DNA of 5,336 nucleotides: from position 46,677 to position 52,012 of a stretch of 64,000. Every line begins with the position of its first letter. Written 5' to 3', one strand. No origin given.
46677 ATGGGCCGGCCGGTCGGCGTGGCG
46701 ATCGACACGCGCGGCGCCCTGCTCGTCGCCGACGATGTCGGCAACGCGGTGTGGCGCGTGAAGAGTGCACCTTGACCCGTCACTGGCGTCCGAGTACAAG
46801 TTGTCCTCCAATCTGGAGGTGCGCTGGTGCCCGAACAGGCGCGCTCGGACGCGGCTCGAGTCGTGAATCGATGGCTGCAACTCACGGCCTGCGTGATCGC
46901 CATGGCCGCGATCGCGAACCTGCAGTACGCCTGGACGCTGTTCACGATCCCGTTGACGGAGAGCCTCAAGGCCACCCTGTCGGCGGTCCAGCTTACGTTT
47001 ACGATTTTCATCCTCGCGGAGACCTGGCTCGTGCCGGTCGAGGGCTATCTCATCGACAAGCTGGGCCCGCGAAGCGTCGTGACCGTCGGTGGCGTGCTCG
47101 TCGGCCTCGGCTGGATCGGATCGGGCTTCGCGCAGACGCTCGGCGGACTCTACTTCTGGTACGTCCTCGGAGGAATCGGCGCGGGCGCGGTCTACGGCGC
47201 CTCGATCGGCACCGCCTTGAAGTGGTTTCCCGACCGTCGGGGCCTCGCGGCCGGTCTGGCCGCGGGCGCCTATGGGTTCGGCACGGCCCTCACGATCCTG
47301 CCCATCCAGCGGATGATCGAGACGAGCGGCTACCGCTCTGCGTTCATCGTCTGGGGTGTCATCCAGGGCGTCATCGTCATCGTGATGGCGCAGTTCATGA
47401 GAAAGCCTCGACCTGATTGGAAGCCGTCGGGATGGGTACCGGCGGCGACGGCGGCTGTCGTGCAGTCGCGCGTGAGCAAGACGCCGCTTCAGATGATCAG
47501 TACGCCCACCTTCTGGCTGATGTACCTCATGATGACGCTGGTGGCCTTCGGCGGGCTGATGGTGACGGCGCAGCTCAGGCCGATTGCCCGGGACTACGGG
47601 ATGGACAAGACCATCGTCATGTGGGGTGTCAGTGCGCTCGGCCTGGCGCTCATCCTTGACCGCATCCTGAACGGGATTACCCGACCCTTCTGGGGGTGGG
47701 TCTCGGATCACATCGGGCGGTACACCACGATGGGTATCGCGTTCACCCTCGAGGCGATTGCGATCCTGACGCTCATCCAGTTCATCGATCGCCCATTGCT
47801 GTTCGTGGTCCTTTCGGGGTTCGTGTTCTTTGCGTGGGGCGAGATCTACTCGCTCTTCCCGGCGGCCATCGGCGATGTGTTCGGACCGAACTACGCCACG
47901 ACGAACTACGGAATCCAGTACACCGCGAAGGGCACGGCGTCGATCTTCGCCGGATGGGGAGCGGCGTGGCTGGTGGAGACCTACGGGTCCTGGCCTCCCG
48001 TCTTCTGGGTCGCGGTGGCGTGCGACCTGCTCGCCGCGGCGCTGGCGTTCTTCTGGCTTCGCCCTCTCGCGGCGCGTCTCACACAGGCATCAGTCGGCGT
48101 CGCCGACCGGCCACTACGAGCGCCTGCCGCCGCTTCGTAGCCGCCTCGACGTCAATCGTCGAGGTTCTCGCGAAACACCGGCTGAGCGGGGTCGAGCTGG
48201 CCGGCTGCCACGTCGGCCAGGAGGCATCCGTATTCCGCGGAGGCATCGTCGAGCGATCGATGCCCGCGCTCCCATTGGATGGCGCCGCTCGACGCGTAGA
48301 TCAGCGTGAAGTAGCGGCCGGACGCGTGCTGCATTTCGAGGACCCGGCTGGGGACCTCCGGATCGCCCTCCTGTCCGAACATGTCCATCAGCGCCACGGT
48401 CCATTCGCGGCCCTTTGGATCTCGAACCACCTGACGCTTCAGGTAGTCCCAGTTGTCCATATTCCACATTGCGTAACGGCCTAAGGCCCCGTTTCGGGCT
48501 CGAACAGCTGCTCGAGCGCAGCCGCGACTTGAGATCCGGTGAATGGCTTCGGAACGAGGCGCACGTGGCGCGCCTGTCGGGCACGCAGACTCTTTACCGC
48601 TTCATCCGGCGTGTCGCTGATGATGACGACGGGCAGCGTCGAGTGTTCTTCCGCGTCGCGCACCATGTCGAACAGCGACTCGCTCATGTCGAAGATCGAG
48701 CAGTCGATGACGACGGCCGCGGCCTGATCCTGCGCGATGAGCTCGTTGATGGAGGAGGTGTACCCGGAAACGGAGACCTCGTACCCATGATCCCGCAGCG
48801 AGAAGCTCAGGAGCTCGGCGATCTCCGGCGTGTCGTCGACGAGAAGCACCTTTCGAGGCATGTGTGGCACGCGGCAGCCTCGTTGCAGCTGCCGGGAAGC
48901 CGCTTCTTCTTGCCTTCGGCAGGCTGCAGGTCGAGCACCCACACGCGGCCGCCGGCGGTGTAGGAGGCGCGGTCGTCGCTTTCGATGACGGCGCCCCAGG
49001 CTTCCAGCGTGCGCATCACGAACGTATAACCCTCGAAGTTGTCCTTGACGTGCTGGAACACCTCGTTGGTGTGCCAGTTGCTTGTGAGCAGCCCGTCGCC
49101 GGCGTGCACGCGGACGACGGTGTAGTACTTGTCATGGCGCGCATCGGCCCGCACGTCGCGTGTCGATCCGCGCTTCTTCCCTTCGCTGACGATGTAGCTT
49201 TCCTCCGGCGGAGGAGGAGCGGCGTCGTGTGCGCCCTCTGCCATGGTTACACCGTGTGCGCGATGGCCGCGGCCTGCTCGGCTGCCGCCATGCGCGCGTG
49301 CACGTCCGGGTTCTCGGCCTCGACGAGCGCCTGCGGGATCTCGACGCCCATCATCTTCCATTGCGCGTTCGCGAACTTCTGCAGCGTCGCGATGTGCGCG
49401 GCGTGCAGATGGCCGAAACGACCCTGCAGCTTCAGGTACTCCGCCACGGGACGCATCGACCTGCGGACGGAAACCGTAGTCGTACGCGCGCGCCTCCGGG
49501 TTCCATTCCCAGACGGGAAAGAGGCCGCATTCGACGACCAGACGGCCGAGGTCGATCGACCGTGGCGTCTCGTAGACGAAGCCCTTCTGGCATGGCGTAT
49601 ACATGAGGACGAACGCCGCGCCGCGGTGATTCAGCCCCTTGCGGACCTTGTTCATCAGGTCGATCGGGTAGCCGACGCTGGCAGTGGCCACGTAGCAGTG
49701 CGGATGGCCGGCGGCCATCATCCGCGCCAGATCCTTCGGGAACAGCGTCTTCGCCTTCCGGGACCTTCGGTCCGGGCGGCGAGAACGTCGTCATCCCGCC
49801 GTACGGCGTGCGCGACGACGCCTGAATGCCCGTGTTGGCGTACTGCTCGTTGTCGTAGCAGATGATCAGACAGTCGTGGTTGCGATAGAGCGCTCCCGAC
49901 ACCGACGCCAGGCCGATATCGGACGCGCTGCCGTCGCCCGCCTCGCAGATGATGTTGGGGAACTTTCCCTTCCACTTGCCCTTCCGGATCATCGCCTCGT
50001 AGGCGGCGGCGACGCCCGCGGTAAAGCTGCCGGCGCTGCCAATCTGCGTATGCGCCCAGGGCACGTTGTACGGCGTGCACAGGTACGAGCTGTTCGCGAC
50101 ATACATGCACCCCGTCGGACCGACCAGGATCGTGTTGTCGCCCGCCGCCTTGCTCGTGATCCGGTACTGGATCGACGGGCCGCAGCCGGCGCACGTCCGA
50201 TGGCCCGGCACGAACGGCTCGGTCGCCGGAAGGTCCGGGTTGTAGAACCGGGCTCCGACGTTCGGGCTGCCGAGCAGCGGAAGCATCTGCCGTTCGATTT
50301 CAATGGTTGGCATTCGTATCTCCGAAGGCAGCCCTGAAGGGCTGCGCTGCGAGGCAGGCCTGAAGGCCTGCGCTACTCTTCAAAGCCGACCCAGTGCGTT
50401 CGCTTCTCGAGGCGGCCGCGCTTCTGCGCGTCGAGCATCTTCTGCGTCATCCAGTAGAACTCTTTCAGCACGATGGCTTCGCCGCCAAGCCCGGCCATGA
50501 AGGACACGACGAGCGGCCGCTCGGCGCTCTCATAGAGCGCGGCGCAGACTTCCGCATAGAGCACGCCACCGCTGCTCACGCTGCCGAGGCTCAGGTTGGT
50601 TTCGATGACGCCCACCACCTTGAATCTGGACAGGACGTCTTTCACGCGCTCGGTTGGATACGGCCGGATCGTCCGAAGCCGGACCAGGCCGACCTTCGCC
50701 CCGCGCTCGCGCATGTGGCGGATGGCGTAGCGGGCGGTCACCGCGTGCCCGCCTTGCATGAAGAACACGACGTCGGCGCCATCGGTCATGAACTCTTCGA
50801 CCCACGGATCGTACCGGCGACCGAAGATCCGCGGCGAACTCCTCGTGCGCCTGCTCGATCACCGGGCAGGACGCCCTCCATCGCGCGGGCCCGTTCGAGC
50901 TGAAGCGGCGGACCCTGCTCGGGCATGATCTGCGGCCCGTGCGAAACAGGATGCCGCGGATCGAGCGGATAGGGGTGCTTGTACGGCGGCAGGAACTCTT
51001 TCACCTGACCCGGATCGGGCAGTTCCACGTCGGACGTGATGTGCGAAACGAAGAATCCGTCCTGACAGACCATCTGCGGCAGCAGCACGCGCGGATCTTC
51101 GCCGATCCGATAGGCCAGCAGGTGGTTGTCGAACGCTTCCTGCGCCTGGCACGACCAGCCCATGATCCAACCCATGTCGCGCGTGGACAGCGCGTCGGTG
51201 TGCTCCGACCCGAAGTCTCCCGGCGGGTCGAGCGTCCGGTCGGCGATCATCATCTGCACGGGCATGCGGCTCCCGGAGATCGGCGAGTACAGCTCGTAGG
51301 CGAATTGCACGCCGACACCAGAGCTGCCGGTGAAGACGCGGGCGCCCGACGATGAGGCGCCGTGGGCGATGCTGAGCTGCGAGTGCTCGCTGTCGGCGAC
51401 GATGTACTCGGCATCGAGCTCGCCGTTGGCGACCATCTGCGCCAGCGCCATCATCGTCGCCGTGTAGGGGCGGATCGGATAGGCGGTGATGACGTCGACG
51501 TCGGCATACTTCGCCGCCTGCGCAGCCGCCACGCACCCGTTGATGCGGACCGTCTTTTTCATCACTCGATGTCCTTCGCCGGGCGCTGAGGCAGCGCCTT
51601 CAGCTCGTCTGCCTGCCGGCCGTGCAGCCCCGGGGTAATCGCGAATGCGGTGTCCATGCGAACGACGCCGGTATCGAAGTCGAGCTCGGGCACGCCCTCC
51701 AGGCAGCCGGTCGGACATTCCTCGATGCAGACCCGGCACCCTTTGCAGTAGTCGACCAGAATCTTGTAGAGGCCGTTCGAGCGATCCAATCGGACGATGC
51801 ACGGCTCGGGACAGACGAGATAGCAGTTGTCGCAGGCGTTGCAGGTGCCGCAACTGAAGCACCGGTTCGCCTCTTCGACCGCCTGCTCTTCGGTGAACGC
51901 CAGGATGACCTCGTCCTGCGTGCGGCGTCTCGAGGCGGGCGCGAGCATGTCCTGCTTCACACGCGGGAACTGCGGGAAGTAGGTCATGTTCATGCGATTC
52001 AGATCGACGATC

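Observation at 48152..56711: Operon coupling a Cdc48-type AAA+ unfoldase to a 2-oxoacid:ferredoxin oxidoreductase, a GltD-like/ferredoxin fusion and a CheY receiver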

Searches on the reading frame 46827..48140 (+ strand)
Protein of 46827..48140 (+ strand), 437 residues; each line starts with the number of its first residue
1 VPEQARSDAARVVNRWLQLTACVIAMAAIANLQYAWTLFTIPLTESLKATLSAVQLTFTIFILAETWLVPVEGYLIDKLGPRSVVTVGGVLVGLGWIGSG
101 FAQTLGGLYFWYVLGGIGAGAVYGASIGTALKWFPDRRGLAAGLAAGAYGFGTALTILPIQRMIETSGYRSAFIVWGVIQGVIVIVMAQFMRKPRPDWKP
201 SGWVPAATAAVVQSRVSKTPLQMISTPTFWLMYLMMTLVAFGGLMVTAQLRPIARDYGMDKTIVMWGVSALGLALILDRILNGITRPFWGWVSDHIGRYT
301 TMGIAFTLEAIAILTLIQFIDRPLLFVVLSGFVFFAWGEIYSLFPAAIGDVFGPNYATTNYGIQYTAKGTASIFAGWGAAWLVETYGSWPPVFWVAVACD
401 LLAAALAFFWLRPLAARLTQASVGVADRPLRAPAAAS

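Call 22: search_protein_families(library=ncbifam, proteins=[window:46827-48140:+], max_evalue=0.001)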
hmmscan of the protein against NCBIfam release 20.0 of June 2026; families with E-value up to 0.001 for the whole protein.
window:46827-48140:+ (437 aa): 12 families
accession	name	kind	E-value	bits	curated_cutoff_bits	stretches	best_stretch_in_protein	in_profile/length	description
TIGR04259.1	oxa_formateAnti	equivalog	3.9e-145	483.7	335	1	15-420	1-401/405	oxalate/formate MFS antiporter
NF049980.1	SfMCT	equivalog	8.8e-102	340.6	320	1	15-397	1-376/378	L-lactate MFS transporter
TIGR00890.1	2A0111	subfamily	2.2e-84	283.6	374.85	1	15-406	1-377/377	oxalate/formate antiport family MFS transporter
NF038246.1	bile_salt_MFS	equivalog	2.1e-16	59.8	400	1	15-363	3-357/408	conjugated bile salt MFS transporter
TIGR00892.1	2A0113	subfamily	7.8e-15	54.5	586.1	1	15-407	17-416/455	monocarboxylate transporter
TIGR00883.1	2A0106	subfamily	6e-13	48.6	443.45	1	113-401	104-397/400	metabolite/H+ symporter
TIGR00893.1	2A0114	subfamily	8.5e-12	44.7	395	1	43-408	20-396/399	D-galactonate transporter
TIGR00895.1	2A0115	subfamily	4e-08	32.6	418.55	1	72-192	72-193/398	aromatic acid/H+ symport family MFS transporter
TIGR00880.1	2_A_01_02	superfamily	4.2e-06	26.9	131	1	69-192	15-139/141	multidrug resistance protein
TIGR00711.1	efflux_EmrB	subfamily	3.2e-05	22.9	230.2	1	43-191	28-176/485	DHA2 family efflux MFS transporter permease subunit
TIGR00881.1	2A0104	subfamily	0.00014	21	407.75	1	71-195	49-175/379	phosphoglycerate transporter protein PgtP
NF053757.1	BclibactTpBcbE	equivalog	0.0008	18.4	600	1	45-119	30-109/394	bacillibactin exporter BcbE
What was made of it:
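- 46827..48140 (+): OxlT-type oxalate/formate antiporter (MFS), convergent, 11 nt from the end of the operon. TIGR04259 scores 484 bits, above the cut-off of 335 (call 22).
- On Oxalate oxidoreductase (NCBIfam NF045790/1/2; Moorella OOR): The adjacent MFS scores 484 bits on TIGR04259 (oxalate/formate antiporter), above the cut-off of 335 (call 22).
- OxlT scores above its equivalog cut-off (call 22). beta and gamma fall below the OOR equivalog cut-offs (call 22).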

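Call 23: search_protein_families(library=pfam, proteins=[window:46827-48140:+], max_evalue=0.1)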
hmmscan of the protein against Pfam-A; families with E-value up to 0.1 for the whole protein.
window:46827-48140:+ (437 aa): 1 family
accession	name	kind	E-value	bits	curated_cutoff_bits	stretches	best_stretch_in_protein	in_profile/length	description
PF07690.21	MFS_1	-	2.6e-37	129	33.4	2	23-273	3-251/347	Major Facilitator Superfamily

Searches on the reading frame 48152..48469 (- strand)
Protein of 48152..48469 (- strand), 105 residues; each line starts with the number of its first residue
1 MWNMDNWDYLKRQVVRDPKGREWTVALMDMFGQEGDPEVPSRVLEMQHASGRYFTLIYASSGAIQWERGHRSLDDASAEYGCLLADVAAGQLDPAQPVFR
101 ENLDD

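Call 73: predict_structure(protein=window:48155-48469:-)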
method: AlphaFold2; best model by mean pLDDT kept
length: 105 residues; sequences in the alignment: 1
mean_pLDDT: 54.7   pTM: 0.47
mean pLDDT of the five models: 54.7, 54.3, 53.7, 53.0, 52.9
residues with pLDDT >= 90: 0; 70-90: 17; 50-70: 47; < 50: 41
segments of 3 or more residues with pLDDT < 50: 1-4, 33-35, 69-77, 85-105
pLDDT, mean of each block of 10 residues (from residue 1): 50 69 72 52 71 64 51 47 49 35 29
secondary structure, 60 per line:
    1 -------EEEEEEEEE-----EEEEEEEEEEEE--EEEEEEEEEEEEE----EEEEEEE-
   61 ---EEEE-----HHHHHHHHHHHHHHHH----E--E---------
elements in order: E8-16 E22-33 E36-48 E53-59 E64-67 H73-88
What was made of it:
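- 48152..48469 (-): orphan 105-aa protein. The AlphaFold model is poor, pLDDT 55 (call 73).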

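Call 76: find_encoding_contigs(protein=window:48152-48469:-, flank=10000, max_places=4)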
Protein window:48152-48469:- (105 aa): 8 contigs read that carry it; 4 places shown.
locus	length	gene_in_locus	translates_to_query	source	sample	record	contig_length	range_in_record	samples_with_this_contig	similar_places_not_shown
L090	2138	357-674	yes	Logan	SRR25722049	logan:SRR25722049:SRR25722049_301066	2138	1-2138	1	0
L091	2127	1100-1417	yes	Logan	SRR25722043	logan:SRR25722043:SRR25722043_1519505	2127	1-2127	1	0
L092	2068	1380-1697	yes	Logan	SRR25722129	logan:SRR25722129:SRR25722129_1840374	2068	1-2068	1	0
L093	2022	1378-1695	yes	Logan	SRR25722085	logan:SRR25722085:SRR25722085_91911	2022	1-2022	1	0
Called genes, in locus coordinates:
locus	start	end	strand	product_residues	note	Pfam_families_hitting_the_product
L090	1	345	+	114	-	?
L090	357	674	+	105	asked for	-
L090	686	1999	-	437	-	PF07690:MFS_1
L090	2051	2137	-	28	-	?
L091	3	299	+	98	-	?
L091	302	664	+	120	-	-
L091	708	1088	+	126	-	PF00072:Response_reg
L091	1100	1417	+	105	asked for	-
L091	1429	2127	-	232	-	?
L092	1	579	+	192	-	?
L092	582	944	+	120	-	-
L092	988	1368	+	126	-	PF00072:Response_reg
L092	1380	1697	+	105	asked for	-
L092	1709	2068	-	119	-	?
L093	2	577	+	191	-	?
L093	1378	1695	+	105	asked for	-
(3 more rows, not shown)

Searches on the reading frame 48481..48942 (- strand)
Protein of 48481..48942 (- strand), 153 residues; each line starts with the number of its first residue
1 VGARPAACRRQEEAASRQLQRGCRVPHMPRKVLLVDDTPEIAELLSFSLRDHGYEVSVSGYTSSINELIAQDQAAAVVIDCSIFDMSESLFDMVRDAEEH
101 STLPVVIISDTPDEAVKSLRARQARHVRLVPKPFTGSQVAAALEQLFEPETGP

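Call 4: search_protein_families(library=pfam, proteins=[window:48481-48942:-], max_evalue=0.01)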
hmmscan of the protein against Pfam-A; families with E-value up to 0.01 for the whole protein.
window:48481-48942:- (153 aa): 2 families
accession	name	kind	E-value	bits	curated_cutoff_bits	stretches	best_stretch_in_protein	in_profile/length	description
PF00072.30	Response_reg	-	5.3e-09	36.7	30.2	1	32-143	1-110/111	Response regulator receiver domain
PF21714.3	KaiA_N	-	0.0011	19.5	27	1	35-117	6-86/125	Circadian clock protein KaiA, N-terminal domain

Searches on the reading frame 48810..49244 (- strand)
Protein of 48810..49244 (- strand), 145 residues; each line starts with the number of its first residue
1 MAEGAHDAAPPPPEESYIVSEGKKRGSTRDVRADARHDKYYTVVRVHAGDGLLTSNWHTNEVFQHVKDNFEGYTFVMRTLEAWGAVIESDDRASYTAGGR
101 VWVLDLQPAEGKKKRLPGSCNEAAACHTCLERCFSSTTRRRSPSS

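Call 72: predict_structure(alignment_id=A4)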
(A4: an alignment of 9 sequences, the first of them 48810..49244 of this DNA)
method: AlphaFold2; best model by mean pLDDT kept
length: 145 residues; sequences in the alignment: 9
mean_pLDDT: 47.2   pTM: 0.33
mean pLDDT of the five models: 47.2, 43.3, 41.7, 40.6, 39.5
residues with pLDDT >= 90: 0; 70-90: 1; 50-70: 36; < 50: 108
segments of 3 or more residues with pLDDT < 50: 3-32, 34-75, 110-142
pLDDT, mean of each block of 10 residues (from residue 1): 42 45 41 46 42 39 45 52 65 62 57 42 38 43 52
secondary structure, 60 per line:
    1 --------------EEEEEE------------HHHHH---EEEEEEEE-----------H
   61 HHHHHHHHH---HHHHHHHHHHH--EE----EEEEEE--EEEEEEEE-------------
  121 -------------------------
elements in order: E15-20 H33-37 E41-48 H60-69 H73-83 E92-97 E100-107
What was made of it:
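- Tried and rejected: Structure prediction of the orphan proteins failed. hyp118 with a 9-row alignment gave pLDDT 47 (call 72). hyp105 as a single sequence gave pLDDT 55 (call 73).
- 48807..49244 (-): orphan protein (145 aa here, 118-124 aa in relatives). The AlphaFold model is poor, pLDDT 47 (call 72).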

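Call 78: search_protein_representatives(protein=window:48810-49244:-)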
Query: 145 residues. Proteins with E-value up to 0.001 (for the whole library): 68; up to 1e-10: 44; up to 1e-30: 7. The best 68 are listed.
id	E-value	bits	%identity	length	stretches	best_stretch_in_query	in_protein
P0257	8.0e-52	191.4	75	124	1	10-119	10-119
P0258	5.3e-37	143.3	71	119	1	31-117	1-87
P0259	2.6e-35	137.8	73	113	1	8-92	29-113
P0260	5.3e-35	136.8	66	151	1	11-110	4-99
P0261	2.3e-33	131.5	68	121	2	8-74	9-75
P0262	8.0e-32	126.5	75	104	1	47-119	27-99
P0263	2.5e-31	124.9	71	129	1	10-86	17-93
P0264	7.9e-30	120.0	74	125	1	13-88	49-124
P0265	2.0e-29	118.7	74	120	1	14-85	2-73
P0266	3.4e-28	114.7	69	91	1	15-85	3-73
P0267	3.0e-26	108.5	65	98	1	11-82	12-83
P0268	5.6e-26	107.6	69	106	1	31-100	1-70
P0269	4.8e-25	104.5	67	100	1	11-79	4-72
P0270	1.4e-23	99.8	62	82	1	33-101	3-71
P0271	5.1e-23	98.0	70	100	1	6-68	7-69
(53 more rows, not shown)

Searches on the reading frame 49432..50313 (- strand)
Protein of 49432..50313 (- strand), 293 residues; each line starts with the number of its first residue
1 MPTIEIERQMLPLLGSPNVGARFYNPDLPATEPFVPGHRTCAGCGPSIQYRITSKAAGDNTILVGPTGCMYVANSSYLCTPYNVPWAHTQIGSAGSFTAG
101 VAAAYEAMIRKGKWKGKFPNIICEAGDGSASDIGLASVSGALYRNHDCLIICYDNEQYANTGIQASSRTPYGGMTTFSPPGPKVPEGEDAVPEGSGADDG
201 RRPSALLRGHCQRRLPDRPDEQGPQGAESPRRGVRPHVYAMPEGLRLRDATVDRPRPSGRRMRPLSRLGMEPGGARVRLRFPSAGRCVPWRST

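Call 4: search_protein_families(library=pfam, proteins=[window:49432-50313:-], max_evalue=0.01)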
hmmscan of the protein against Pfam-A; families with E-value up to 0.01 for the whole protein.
window:49432-50313:- (293 aa): 1 family
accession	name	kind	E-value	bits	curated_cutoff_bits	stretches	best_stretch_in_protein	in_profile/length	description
PF02775.26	TPP_enzyme_C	-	1.9e-09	37.9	21.9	1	85-182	24-106/151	Thiamine pyrophosphate enzyme, C-terminal TPP binding domain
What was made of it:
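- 49248..50313 (-): OOR beta subunit (TPP and [4Fe-4S]), 354 aa after removing two bases. TPP_enzyme_C (call 4).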

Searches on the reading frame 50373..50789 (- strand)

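Call 4: search_protein_families(library=pfam, proteins=[window:50373-50789:-], max_evalue=0.01)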
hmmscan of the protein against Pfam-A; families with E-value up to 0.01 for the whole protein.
window:50373-50789:- (138 aa): 2 families
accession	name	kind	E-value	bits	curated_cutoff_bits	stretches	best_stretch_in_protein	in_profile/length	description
PF17147.9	PFOR_II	-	1.9e-25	89.6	27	1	5-110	1-101/102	Pyruvate:ferredoxin oxidoreductase core domain II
PF02780.25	Transketolase_C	-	0.0033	17.8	25.9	1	3-73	8-78/124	Transketolase, C-terminal domain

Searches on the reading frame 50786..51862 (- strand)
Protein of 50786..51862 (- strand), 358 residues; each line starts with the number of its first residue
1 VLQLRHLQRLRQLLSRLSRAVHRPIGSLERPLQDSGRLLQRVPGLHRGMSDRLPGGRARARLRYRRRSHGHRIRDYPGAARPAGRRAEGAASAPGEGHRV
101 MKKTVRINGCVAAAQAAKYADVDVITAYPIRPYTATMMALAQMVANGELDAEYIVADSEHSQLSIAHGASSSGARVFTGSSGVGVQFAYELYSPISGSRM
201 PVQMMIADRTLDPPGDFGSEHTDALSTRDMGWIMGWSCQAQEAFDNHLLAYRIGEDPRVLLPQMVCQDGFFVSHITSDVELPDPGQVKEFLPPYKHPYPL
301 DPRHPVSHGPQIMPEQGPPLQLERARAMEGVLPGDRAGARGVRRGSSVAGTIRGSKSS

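Call 4: search_protein_families(library=pfam, proteins=[window:50786-51862:-], max_evalue=0.01)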
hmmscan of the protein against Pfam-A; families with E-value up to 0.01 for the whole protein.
window:50786-51862:- (358 aa): 1 family
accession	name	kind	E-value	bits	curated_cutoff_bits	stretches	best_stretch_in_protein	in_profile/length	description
PF01855.24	POR_N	-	4.4e-52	177.6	27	1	116-319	2-210/231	Pyruvate flavodoxin/ferredoxin oxidoreductase, thiamine diP-bdg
